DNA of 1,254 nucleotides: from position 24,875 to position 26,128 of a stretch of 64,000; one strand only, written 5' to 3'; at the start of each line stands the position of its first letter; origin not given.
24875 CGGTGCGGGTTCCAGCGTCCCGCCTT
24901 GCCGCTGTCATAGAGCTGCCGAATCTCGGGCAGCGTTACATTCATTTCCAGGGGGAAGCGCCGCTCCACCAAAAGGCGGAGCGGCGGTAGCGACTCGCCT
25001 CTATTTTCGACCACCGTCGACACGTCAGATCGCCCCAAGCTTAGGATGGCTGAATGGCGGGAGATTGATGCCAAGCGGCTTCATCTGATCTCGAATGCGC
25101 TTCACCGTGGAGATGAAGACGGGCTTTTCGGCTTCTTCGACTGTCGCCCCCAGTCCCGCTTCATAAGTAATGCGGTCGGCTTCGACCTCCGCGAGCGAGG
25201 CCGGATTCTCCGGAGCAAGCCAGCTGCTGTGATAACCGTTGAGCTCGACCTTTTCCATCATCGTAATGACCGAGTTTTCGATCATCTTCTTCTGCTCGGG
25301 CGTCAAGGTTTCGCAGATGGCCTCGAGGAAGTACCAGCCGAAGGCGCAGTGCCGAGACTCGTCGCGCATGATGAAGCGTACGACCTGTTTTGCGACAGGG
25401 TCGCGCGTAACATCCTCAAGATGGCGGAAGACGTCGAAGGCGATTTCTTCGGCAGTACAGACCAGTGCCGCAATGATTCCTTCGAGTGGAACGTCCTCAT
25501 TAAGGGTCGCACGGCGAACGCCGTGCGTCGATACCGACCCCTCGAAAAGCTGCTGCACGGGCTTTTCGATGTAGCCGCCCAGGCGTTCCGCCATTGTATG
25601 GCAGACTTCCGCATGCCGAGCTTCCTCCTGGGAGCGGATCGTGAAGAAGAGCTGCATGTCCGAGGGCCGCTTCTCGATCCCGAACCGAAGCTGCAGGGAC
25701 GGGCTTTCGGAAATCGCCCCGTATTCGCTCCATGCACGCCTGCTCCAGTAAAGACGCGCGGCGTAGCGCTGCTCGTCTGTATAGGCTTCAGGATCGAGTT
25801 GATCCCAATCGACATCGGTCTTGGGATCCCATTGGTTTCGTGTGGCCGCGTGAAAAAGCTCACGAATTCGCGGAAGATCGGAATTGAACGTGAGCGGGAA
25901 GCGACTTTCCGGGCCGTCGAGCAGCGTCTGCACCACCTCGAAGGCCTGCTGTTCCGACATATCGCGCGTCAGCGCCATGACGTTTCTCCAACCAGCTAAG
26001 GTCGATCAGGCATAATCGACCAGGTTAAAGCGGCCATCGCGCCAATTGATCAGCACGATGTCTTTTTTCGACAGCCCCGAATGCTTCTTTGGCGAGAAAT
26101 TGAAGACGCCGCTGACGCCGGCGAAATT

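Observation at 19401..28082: Self-contained catabolic operon: oxygenase pair, ABC importer, formamidase-like hydrolase and Arg-less Rid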

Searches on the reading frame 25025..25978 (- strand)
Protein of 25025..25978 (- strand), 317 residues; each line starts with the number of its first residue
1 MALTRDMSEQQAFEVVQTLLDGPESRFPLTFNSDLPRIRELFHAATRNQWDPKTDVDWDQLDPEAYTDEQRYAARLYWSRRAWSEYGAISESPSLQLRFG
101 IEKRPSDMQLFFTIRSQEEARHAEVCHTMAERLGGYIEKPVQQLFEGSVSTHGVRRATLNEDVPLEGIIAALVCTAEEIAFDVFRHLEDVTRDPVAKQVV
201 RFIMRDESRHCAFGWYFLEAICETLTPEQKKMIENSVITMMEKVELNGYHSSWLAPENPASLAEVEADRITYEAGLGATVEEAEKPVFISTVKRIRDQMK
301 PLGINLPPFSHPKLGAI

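Call 4: search_protein_families(library=pfam, proteins=[window:25025-25978:-], max_evalue=0.01)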
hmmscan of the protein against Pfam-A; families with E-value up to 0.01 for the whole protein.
window:25025-25978:- (317 aa): 4 families
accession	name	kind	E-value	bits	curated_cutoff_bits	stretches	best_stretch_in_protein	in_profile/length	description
PF11583.14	AurF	-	1.1e-07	31.7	29.6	1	116-242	111-231/282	P-aminobenzoate N-oxygenase AurF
PF04305.20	DUF455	-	4e-05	23.7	34.3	1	84-233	73-215/247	Protein of unknown function (DUF455)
PF00268.27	Ribonuc_red_sm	-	0.00023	21.1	33.6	1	197-243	182-228/281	Ribonucleotide reductase, small chain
PF02915.23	Rubrerythrin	-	0.0055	17.5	22.8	0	111-211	34-130/137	Rubrerythrin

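Call 5: search_protein_families(library=ncbifam, proteins=[window:25025-25978:-], max_evalue=0.01)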
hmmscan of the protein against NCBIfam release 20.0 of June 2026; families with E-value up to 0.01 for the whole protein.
window:25025-25978:- (317 aa): 3 families
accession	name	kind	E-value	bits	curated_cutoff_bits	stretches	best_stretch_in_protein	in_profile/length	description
NF006200.0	PRK08326.1-3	equivalog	9.1e-06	25.1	194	1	40-222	33-228/321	R2-like ligand-binding oxidase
NF006198.0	PRK08326.1-1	subfamily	0.0039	16.5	274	1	175-221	177-224/308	R2-like ligand-binding oxidase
TIGR02156.2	PA_CoA_Oxy1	equivalog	0.0064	15.6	280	0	114-237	61-178/289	1,2-phenylacetyl-CoA epoxidase subunit PaaA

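Call 6: search_solved_structures(query=window:25025-25978:-, max_evalue=1, show_alignments=1)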
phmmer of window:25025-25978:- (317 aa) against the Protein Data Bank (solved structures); distinct sequences matched with E-value up to 1: 20.
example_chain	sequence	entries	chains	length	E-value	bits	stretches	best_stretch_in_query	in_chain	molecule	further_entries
9u78_A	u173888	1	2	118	0.00029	23.5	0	185-212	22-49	Single Chain Protein of De Novo Designed Helix Bundles-4EH2 with KDPV Loop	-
6nyr_A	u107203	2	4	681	0.00053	22.6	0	199-231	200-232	Crov588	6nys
6qrz_A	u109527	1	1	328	0.0016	21.1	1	176-224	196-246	Ribonucleoside-diphosphate reductase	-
7qbk_A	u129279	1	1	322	0.028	17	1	175-221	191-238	R2-like ligand-binding oxidase (homolog II) from Sulfolobus acidocaldarius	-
6f6c_A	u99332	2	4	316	0.043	16.4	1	37-222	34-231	Ribonucleotide reductase small subunit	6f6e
6qk1_A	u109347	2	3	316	0.054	16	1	38-222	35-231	Ribonucleotide reductase small subunit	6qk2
6i90_A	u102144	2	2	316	0.061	15.9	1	38-222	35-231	Ribonucleotide reductase small subunit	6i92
5omj_A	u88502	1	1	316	0.088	15.3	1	38-222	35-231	Ribonucleotide reductase small subunit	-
4hr0_A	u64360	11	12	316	0.11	15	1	38-222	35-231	Ribonuleotide reductase small subunit | Ribonucleotide reductase small subunit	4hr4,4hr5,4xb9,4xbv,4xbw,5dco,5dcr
6f6l_A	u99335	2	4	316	0.11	15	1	38-222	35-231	Ribonucleotide reductase small subunit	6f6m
6i93_A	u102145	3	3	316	0.12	14.9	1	38-222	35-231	Ribonucleotide reductase small subunit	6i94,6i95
6f6f_A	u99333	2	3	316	0.14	14.7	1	38-222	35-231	Ribonucleotide reductase small subunit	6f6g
6qjv_A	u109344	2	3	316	0.14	14.6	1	38-222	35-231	Ribonucleotide reductase small subunit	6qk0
6f6h_A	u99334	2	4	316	0.15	14.6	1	38-222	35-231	Ribonucleotide reductase small subunit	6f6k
6f65_A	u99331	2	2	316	0.15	14.5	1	38-222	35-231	Ribonucleotide reductase small subunit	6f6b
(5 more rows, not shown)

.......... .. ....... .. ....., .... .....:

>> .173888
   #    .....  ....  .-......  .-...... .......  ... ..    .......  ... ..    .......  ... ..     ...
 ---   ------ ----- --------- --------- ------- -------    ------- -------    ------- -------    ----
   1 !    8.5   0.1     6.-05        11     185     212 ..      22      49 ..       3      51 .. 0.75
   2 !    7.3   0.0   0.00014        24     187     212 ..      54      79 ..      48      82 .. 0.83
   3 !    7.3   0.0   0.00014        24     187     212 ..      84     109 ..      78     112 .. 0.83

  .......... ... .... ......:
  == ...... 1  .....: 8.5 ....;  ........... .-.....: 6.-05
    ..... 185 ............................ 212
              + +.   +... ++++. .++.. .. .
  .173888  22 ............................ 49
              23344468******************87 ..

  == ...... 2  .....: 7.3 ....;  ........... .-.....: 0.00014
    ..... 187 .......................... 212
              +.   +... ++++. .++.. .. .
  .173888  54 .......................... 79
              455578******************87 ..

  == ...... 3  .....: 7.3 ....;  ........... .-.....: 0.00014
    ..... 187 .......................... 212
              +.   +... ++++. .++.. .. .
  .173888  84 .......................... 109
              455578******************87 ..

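Call 10: find_homologous_proteins(query=window:25025-25978:-)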
Query window:25025-25978:- (317 aa): 508 proteins with E <= 0.001 among 2438 candidates; the best 120 are listed.
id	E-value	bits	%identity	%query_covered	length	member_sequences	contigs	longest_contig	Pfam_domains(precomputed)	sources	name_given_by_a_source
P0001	9.4e-197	671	92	100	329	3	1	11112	PF04305.21,PF11583.15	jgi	jgi:hypothetical protein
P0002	1.5e-194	663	91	100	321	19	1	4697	PF04305.21,PF11583.15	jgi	jgi:ferritin-like protein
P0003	2.2e-194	663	91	100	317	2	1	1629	PF04305.21,PF11583.15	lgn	-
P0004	2.6e-194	663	90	100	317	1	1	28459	PF04305.21,PF11583.15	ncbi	-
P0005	2.7e-194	662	90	100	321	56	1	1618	PF11583.15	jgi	jgi:ferritin-like protein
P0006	3.1e-193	659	88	100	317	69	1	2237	PF11583.15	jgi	jgi:ferritin-like protein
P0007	4.2e-193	659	89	100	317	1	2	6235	PF11583.15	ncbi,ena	-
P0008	6.4e-193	658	90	100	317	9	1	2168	PF11583.15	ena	-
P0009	3.0e-192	656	89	100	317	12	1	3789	PF11583.15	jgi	jgi:hypothetical protein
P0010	4.5e-192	655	90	100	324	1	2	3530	PF04305.21,PF11583.15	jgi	jgi:ferritin-like protein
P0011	1.5e-191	653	88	100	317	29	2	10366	-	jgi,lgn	jgi:hypothetical protein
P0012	1.1e-190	651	89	100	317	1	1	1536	PF04305.21,PF11583.15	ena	-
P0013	1.3e-190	650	87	100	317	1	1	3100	PF04305.21,PF11583.15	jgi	jgi:rubrerythrin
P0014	1.8e-190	650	86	100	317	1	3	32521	PF04305.21,PF11583.15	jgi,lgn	jgi:ferritin-like protein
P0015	2.4e-190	649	86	100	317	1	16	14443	PF04305.21,PF11583.15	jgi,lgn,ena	jgi:rubrerythrin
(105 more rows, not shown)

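Call 12: find_related_loci(query=A1, collection=genome_contigs, flank=10000)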
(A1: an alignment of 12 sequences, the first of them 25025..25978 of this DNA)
Query A1 (317 aa) in genome_contigs; peptide patterns used: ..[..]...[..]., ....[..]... (x = any residue, [..] = any of these).
327 stretches matched a pattern; 128 encode a relative of the query (tblastn E <= 1e-3); the best 80 are kept; 80 distinct loci.
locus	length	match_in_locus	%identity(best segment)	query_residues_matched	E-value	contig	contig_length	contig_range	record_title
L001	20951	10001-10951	93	1-317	0e+0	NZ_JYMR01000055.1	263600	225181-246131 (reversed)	Bradyrhizobium sp. LTSP849 NODE_55, whole genome shotgun sequence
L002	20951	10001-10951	92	1-317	0e+0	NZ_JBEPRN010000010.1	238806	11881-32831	Bradyrhizobium sp. F1.4.3 Ga0500241_10, whole genome shotgun sequence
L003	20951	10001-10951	91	1-317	0e+0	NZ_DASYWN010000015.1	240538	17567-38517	MAG: Bradyrhizobium sp. isolate SMAG_U6282 k141_12730, whole genome shotgun sequence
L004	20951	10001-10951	91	1-317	0e+0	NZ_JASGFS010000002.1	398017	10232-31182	MAG: Bradyrhizobium sp. isolate 1H092 JMF-2111-06-0001.hyb.bin.92_1, whole genome shotgun sequence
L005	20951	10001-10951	91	1-317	0e+0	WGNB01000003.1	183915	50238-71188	MAG: Rhodopseudomonas sp. isolate RI_341 c_000000045740, whole genome shotgun sequence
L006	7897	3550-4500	90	1-317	0e+0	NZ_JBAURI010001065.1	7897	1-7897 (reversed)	MAG: Bradyrhizobium sp. isolate MFD01703_ilm_asm_bin15 k127_28527, whole genome shotgun sequence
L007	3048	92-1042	89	1-317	0e+0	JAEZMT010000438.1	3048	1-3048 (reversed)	MAG: Proteobacteria bacterium isolate OH_CFB_124 k127_1494110, whole genome shotgun sequence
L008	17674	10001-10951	87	1-317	0e+0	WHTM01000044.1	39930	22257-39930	MAG: Hyphomicrobiales bacterium isolate Dino_bin37 NODE_1036_length_39930_cov_4.67345, whole genome shotgun sequence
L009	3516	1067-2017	89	1-317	0e+0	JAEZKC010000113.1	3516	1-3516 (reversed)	MAG: Fibrobacteres bacterium isolate OH_CDB_25 k127_536063, whole genome shotgun sequence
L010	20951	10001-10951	89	1-317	0e+0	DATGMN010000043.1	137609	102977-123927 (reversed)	MAG TPA_asm: Bradyrhizobium sp. isolate SMAG_U9913 k141_341274, whole genome shotgun sequence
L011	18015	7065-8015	90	1-317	0e+0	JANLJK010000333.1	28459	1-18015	MAG: Pseudolabrys sp. isolate XYLBin7 XylDeg_M3_547_length_28459_cov_7, whole genome shotgun sequence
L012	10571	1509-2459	88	1-317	0e+0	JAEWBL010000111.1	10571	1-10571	MAG: Proteobacteria bacterium isolate OH_PBB_249 k127_302025, whole genome shotgun sequence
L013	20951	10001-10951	88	1-317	0e+0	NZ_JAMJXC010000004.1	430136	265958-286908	Xanthobacter aminoxidans strain ATCC BAA-299 NODE_4_length_430136_cov_368.860089, whole genome shotgun sequence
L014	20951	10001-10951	88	1-317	0e+0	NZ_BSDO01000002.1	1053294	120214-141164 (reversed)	Xanthobacter flavus strain 301 sequence02, whole genome shotgun sequence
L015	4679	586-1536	88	1-317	0e+0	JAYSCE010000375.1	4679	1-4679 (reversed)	MAG: Xanthobacter sp. isolate ZZ2_ZZA245_bin.1 NODE_13833_length_4679_cov_4.504325, whole genome shotgun sequence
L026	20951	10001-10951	81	1-317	0e+0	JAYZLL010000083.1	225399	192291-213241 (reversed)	MAG: Pseudomonadota bacterium isolate XB_MAG305 DB_MAG305_0083, whole genome shotgun sequence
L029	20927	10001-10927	75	7-315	1e-164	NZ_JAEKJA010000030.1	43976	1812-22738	Acuticoccus mangrovi strain B2012 contig30, whole genome shotgun sequence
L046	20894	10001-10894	66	18-315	3e-137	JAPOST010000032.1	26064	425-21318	MAG: Rhodospirillaceae bacterium isolate CAR2_bin_5 NODE_623_length_26064_cov_11.3599, whole genome shotgun sequence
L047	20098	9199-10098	64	18-317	3e-137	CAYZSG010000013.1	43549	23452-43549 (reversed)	MAG TPA_asm: uncultured Candidatus Odyssella sp. isolate SRP287453_co1_169 genome assembly, contig: NODE_1328_length_435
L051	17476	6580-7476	64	17-315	2e-135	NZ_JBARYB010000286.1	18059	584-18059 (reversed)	MAG: Achromobacter sp. isolate MFD12220_ilm_asm_bin14 k127_16742, whole genome shotgun sequence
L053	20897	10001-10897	64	17-315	6e-135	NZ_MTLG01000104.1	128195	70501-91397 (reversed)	Achromobacter xylosoxidans strain B_1 Cont104, whole genome shotgun sequence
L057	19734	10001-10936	63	4-315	4e-135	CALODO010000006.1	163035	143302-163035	MAG: uncultured Gammaproteobacteria bacterium isolate LOGT_bin.0026 genome assembly, contig: contig_76692, whole genome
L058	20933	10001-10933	62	7-317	1e-134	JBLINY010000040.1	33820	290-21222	MAG: Acidimicrobiales bacterium isolate 3300053785_183 Ga0535658_0002119, whole genome shotgun sequence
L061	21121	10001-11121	62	2-317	1e-134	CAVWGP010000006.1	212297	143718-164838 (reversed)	MAG: uncultured Alphaproteobacteria bacterium isolate MFD04651.bin.1.173 genome assembly, contig: contig_5251, whole gen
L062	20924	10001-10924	64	6-314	2e-134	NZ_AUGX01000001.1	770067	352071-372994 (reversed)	Ottowia thiooxydans DSM 14619 G518DRAFT_scaffold00001.1_C, whole genome shotgun sequence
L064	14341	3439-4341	63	17-317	6e-134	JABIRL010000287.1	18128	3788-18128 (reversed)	MAG: Rhodospirillaceae bacterium isolate SI072_bin164 k141_1358415, whole genome shotgun sequence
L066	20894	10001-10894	64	18-315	4e-133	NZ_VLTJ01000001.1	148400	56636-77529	Verticiella sediminum strain DSM 27279 264, whole genome shotgun sequence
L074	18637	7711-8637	62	7-315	1e-131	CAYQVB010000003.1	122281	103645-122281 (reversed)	MAG TPA_asm: uncultured Ectothiorhodospiraceae bacterium isolate SRP338948_co1_143 genome assembly, contig: k141_50237,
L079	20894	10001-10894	64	18-314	6e-131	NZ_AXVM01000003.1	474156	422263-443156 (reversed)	Comamonas badia DSM 17552 K320DRAFT_scaffold00003.3_C, whole genome shotgun sequence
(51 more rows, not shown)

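Call 19: search_protein_families(library=pfam, proteins=[L058:7119-9317:+, L058:9334-9936:-, L058:13333-13959:+, L058:13980-14780:+, L058:14912-16108:+, L074:3660-4772:+, L074:5135-6511:-, L074:5291-6505:+, L074:10473-12338:+, L074:12368-14332:+], max_evalue=0.00001)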
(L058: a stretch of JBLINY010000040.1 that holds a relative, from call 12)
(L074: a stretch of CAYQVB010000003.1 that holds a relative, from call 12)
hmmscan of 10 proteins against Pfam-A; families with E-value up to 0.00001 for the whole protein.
L058:7119-9317:+ (732 aa): 0 families

L058:9334-9936:- (200 aa): 0 families

L058:13333-13959:+ (208 aa): 0 families

L058:13980-14780:+ (266 aa): 2 families
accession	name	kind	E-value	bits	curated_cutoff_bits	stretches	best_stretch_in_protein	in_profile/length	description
PF00378.25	ECH_1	-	1.1e-51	176.1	27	1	18-250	3-234/251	Enoyl-CoA hydratase/isomerase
PF16113.10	ECH_2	-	1.1e-26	94.5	27.2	1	22-206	2-189/335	Enoyl-CoA hydratase/isomerase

L058:14912-16108:+ (398 aa): 1 family
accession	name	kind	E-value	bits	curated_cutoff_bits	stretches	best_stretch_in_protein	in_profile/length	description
PF00296.26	Bac_luciferase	-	8e-46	157.3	27.9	1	5-314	2-309/314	Luciferase-like monooxygenase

L074:3660-4772:+ (370 aa): 0 families

L074:5135-6511:- (458 aa): 0 families

L074:5291-6505:+ (404 aa): 0 families

L074:10473-12338:+ (621 aa): 1 family
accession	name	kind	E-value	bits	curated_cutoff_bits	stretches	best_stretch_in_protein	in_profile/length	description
PF00496.27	SBP_bac_5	-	2.1e-63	215.1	32.4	1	193-526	8-349/368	Bacterial extracellular solute-binding proteins, family 5 Middle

L074:12368-14332:+ (654 aa): 0 families

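Call 24: predict_structure(alignment_id=A1)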
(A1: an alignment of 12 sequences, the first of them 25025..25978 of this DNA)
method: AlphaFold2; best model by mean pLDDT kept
length: 317 residues; sequences in the alignment: 12
mean_pLDDT: 80.8   pTM: 0.80
mean pLDDT of the five models: 80.8, 80.5, 77.4, 75.3, 74.9
residues with pLDDT >= 90: 132; 70-90: 111; 50-70: 38; < 50: 36
segments of 3 or more residues with pLDDT < 50: 1-4, 11-32, 143-148, 151-153
pLDDT, mean of each block of 10 residues (from residue 1): 47 42 40 57 71 94 97 94 78 75 73 83 94 84 50 53 81 89 96 98 90 86 90 90 85 87 92 97 96 95 94 92
secondary structure, 60 per line:
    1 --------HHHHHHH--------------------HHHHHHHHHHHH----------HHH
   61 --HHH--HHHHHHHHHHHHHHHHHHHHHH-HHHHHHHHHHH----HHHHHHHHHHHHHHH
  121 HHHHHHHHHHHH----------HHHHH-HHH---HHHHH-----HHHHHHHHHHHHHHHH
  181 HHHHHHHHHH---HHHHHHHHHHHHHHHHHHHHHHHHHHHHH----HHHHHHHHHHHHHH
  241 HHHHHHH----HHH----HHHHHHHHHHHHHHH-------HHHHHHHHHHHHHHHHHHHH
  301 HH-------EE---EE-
elements in order: H9-15 H36-47 H68-89 H91-101 H106-132 H143-147 H155-159 H165-190 H194-222 H227-247 H259-273 H281-302

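Call 26: fold_search(model_id=the predicted structure, library=pdb)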
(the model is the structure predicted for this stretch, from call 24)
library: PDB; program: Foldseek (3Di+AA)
matches with E <= 10: 655; with E <= 0.001: 94
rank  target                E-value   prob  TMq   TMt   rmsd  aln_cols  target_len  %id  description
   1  6f6f                  6.3e-06  1.00  0.58  0.64   6.1       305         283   16  R2-like ligand-binding oxidase V72I mutant with aerobically reconstituted Mn/Fe cofactor (released 2018-07-04)
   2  6i90                  8.9e-06  1.00  0.58  0.66   5.0       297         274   18  R2-like ligand-binding oxidase G68F mutant with aerobically reconstituted Mn/Fe cofactor (released 2019-10-16)
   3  4hr0                  8.9e-06  1.00  0.54  0.59   7.2       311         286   15  R2-like ligand-binding oxidase with aerobically reconstituted metal cofactor (released 2013-10-16)
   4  6f6c_A                9.3e-06  1.00  0.58  0.63   5.0       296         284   17  R2-like ligand-binding oxidase V72A mutant with aerobically reconstituted Mn/Fe cofactor (released 2018-07-04)
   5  6f6h_A                1.0e-05  1.00  0.58  0.63   6.3       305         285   17  R2-like ligand-binding oxidase V72L mutant with aerobically reconstituted Mn/Fe cofactor (released 2018-07-04)
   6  6qjv                  1.2e-05  1.00  0.56  0.61   6.2       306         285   16  R2-like ligand-binding oxidase E69D mutant with aerobically reconstituted Mn/Fe cofactor (released 2020-02-12)
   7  6qk1                  1.3e-05  1.00  0.55  0.60   5.8       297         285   18  R2-like ligand-binding oxidase Y175F mutant with aerobically reconstituted Mn/Fe cofactor (released 2020-02-19)
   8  6f65                  1.5e-05  1.00  0.53  0.58   6.8       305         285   16  R2-like ligand-binding oxidase A171F mutant with aerobically reconstituted Mn/Fe cofactor (released 2018-12-19)
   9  5dcs                  1.6e-05  1.00  0.54  0.58   6.6       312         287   15  R2-like ligand-binding oxidase with aerobically reconstituted Mn/Fe cofactor (long soak) (released 2015-09-09)
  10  4xb9                  1.8e-05  1.00  0.55  0.60   6.6       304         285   17  R2-like ligand-binding oxidase with aerobically reconstituted diiron cofactor (released 2015-09-09)
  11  6f6l_A                2.1e-05  1.00  0.58  0.64   5.9       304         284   17  R2-like ligand-binding oxidase Y162F mutant with aerobically reconstituted Mn/Fe cofactor (released 2018-12-19)
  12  6qk0_A                2.3e-05  1.00  0.51  0.57   7.0       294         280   15  R2-like ligand-binding oxidase E69D mutant with anaerobically reconstituted Mn/Fe cofactor (released 2020-02-19)
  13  4xbw                  2.4e-05  1.00  0.59  0.66   4.9       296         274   17  R2-like ligand-binding oxidase with aerobically reconstituted dimanganese cofactor (released 2015-09-09)
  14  6f6l_B                2.5e-05  1.00  0.57  0.65   5.2       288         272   16  R2-like ligand-binding oxidase Y162F mutant with aerobically reconstituted Mn/Fe cofactor (released 2018-12-19)
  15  5omj                  2.5e-05  1.00  0.57  0.63   5.2       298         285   16  R2-like ligand-binding oxidase with aerobically reconstituted metal cofactor after photoconversion (released 2018-01-03)
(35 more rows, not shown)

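Call 33: search_protein_families(library=pfam, proteins=[L066:6434-7825:-, L026:2294-3289:+, L053:16753-18579:+, L053:17526-19619:+, L079:18872-19729:-, L079:19549-20856:-, L062:16519-17625:+, L051:14166-14963:-, L026:4242-6095:+, L053:6536-7750:+], max_evalue=0.001)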
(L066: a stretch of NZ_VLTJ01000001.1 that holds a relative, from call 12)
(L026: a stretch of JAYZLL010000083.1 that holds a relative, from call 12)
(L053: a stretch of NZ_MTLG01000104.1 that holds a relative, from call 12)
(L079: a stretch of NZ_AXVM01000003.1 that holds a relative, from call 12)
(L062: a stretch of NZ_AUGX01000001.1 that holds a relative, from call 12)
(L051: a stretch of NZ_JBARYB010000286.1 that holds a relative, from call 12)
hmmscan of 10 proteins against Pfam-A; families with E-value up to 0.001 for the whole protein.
L066:6434-7825:- (463 aa): 0 families

L026:2294-3289:+ (331 aa): 8 families
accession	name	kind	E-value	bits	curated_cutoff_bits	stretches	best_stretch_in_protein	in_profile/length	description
PF00106.31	adh_short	-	2.1e-49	168.1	26.6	1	91-277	1-191/195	short chain dehydrogenase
PF13561.12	adh_short_C2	-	9.5e-49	166.5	27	1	97-325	1-234/236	Enoyl-(Acyl carrier protein) reductase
PF08659.16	KR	-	9.1e-08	32.7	22.6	1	92-240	2-154/180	KR domain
PF01370.27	Epimerase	-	5.7e-07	29.6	20.9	1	93-205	1-103/240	NAD dependent epimerase/dehydratase family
PF13460.12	NAD_binding_10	-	1.2e-06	28.9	27.2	1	97-215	1-92/184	NAD(P)H-binding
PF23441.1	SDR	-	3.8e-05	23.7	27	1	88-325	5-254/258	SDR-like rossmann domain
PF16363.11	GDP_Man_Dehyd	-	0.00055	19.9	27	1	94-173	1-86/332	GDP-mannose 4,6 dehydratase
PF04321.23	RmlD_sub_bind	-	0.0007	19.2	27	1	93-202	3-87/287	RmlD substrate binding domain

L053:16753-18579:+ (608 aa): 4 families
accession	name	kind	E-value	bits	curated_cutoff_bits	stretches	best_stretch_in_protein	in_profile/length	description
PF00441.29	Acyl-CoA_dh_1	-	3.7e-37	128.2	22.4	1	440-588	1-149/150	Acyl-CoA dehydrogenase, C-terminal domain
PF02770.24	Acyl-CoA_dh_M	-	5.3e-20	71.8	33.3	1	331-426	1-95/97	Acyl-CoA dehydrogenase, middle domain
PF02771.21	Acyl-CoA_dh_N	-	6.2e-14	52.8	22.9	1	207-327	1-113/113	Acyl-CoA dehydrogenase, N-terminal domain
PF08028.16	Acyl-CoA_dh_2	-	2e-12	48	22.7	1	455-568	1-124/134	Acyl-CoA dehydrogenase, C-terminal domain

L053:17526-19619:+ (697 aa): 2 families
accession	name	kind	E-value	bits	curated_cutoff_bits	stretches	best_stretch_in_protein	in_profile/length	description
PF01636.29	APH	-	2.7e-55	188.2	23.2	1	383-618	2-230/239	Phosphotransferase enzyme family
PF02958.26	EcKL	-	0.00037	20.4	22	1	554-598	216-263/294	Ecdysteroid kinase-like family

L079:18872-19729:- (285 aa): 0 families

L079:19549-20856:- (435 aa): 0 families

L062:16519-17625:+ (368 aa): 2 families
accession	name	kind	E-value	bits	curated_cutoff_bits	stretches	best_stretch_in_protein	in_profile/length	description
PF07859.19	Abhydrolase_3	-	3.7e-49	167.8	25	1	131-336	1-209/210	alpha/beta hydrolase fold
PF20434.5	BD-FAE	-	2e-15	57.3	26.8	1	119-225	4-114/215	BD-FAE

L051:14166-14963:- (265 aa): 0 families

L026:4242-6095:+ (617 aa): 2 families
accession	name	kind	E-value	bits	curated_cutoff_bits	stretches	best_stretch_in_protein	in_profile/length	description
PF00501.34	AMP-binding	-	5.4e-75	253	29.9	1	120-479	2-384/384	AMP-binding enzyme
PF13193.12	AMP-binding_C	-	3.4e-18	66.8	24.5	1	529-603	1-76/76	AMP-binding enzyme C-terminal domain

L053:6536-7750:+ (404 aa): 0 families

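Call 38: search_protein_families(library=pfam, proteins=[L057:12003-12878:+, L046:11850-13115:+, L047:14402-15793:+, L061:15196-16647:+, L064:8232-9305:+, L053:6419-7708:-, L029:17005-18687:+], max_evalue=0.01)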
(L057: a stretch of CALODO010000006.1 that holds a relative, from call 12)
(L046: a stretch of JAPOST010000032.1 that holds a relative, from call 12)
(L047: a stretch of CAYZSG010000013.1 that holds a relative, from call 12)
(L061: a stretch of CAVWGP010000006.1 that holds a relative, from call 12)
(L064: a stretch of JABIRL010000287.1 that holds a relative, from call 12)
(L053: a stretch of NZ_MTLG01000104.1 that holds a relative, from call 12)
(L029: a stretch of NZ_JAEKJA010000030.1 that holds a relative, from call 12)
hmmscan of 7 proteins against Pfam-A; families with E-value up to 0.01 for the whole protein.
L057:12003-12878:+ (291 aa): 1 family
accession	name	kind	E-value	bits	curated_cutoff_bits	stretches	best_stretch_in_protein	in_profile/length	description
PF02633.19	Creatininase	-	1.2e-65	221.8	31.3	1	10-260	1-238/238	Creatinine amidohydrolase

L046:11850-13115:+ (421 aa): 1 family
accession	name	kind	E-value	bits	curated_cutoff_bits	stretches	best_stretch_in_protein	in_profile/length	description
PF02633.19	Creatininase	-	7.9e-20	71.7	31.3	1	21-160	2-143/238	Creatinine amidohydrolase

L047:14402-15793:+ (463 aa): 1 family
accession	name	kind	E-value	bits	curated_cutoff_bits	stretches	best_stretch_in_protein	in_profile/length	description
PF01425.27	Amidase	-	1.7e-98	331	27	1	34-452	1-444/445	Amidase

L061:15196-16647:+ (483 aa): 1 family
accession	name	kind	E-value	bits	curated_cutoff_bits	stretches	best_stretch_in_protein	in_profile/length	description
PF01425.27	Amidase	-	1.6e-100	337.7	27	1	47-465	1-444/445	Amidase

L064:8232-9305:+ (357 aa): 1 family
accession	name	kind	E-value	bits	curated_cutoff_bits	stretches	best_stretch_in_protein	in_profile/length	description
PF02668.22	TauD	-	4.1e-33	115.9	27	1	71-315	22-267/267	Taurine catabolism dioxygenase TauD, TfdA family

L053:6419-7708:- (429 aa): 0 families

L029:17005-18687:+ (560 aa): 3 families
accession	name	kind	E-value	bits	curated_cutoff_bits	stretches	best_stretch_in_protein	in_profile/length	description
PF17392.7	Urocanase_C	-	3.1e-74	249.1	23.6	1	346-537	1-194/196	Urocanase C-terminal domain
PF01175.24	Urocanase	-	8.9e-65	218.7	23.2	1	139-343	1-209/209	Urocanase Rossmann-like domain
PF17391.7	Urocanase_N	-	2.3e-44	150.7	23.2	1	12-135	3-126/127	Urocanase N-terminal domain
